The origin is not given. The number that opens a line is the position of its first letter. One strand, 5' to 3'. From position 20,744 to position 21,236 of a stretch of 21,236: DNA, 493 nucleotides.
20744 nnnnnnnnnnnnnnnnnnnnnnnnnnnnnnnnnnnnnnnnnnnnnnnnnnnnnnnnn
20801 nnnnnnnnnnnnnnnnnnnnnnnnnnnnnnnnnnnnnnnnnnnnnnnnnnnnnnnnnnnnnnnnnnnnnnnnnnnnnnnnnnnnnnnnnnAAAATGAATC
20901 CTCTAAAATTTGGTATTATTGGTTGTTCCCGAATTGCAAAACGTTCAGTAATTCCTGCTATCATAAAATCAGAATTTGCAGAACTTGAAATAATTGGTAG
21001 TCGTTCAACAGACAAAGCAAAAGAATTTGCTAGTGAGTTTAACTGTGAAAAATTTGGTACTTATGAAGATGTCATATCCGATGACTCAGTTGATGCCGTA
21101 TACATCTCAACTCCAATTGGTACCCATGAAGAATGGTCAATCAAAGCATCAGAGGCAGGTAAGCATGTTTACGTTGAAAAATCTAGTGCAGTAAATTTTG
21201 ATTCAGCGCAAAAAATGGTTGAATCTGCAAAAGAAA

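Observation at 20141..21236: Half-size (single-domain) NDP-hexose 2,3-dehydratase coupled to a Gfo/Idh/MocA reductase: 2-deoxysugar chemistry in an archaeal-looking glycan locus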

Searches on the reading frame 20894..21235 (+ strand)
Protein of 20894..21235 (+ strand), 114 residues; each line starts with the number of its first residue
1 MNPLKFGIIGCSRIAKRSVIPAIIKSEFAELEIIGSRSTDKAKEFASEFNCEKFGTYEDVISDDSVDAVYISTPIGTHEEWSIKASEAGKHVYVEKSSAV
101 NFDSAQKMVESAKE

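Call 7: search_protein_families(library=pfam, proteins=[window:20894-21235:+], max_evalue=1)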
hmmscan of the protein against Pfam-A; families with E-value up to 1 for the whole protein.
window:20894-21235:+ (114 aa): 3 families
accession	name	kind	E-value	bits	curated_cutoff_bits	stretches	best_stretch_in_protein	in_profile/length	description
PF01408.29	GFO_IDH_MocA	-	9.7e-22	78.3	24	1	4-114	1-111/120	Oxidoreductase family, NAD-binding Rossmann fold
PF03807.23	F420_oxidored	-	0.0059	17.6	21.6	1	5-80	1-74/94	NADP oxidoreductase coenzyme F420-dependent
PF01118.30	Semialdhyde_dh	-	0.09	13.6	26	1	17-104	13-104/121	Semialdehyde dehydrogenase, NAD binding domain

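Call 11: search_protein_families(library=ncbifam, proteins=[window:20894-21235:+], max_evalue=0.001)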
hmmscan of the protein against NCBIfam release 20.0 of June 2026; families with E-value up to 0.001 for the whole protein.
window:20894-21235:+ (114 aa): 10 families
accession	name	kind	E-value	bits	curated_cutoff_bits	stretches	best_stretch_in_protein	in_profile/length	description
NF041392.1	XylDh_Gfo6_Halo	equivalog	1.2e-17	63.7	350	1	3-113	16-130/350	D-xylose 1-dehydrogenase Gfo6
TIGR04380.1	myo_inos_iolG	equivalog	2.1e-16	59.8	355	1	4-111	2-110/330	inositol 2-dehydrogenase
NF040723.1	UDP-GlcNAcDh_Arch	equivalog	2.2e-13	50.4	450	1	4-114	1-109/302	UDP-N-acetylglucosamine 3-dehydrogenase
NF052479.1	LevoglcsnDh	equivalog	5.7e-12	45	650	1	32-113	39-121/386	levoglucosan dehydrogenase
NF052679.1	InsChiInosDhIolG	equivalog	8.7e-10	38.1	540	1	4-111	3-112/343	bifunctional inositol 2-dehydrogenase/D-chiro-inositol 1-dehydrogenase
NF008607.0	PRK11579.1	subfamily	9.6e-10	38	330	1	3-113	4-112/346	oxidoreductase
NF007574.0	PRK10206.1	equivalog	1.6e-06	27.4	352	1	9-113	8-113/345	oxidoreductase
NF058561.1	BT_2158_fam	equivalog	5.6e-05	21.9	750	1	50-99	79-130/487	glycoside 3-dehydrogenase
NF009830.0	PRK13304.1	equivalog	0.00039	20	267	1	4-95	2-91/265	aspartate dehydrogenase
NF058563.1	BT_2159_fam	equivalog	0.00044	19.4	650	1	5-112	2-109/350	disaccharide 3-dehydrogenase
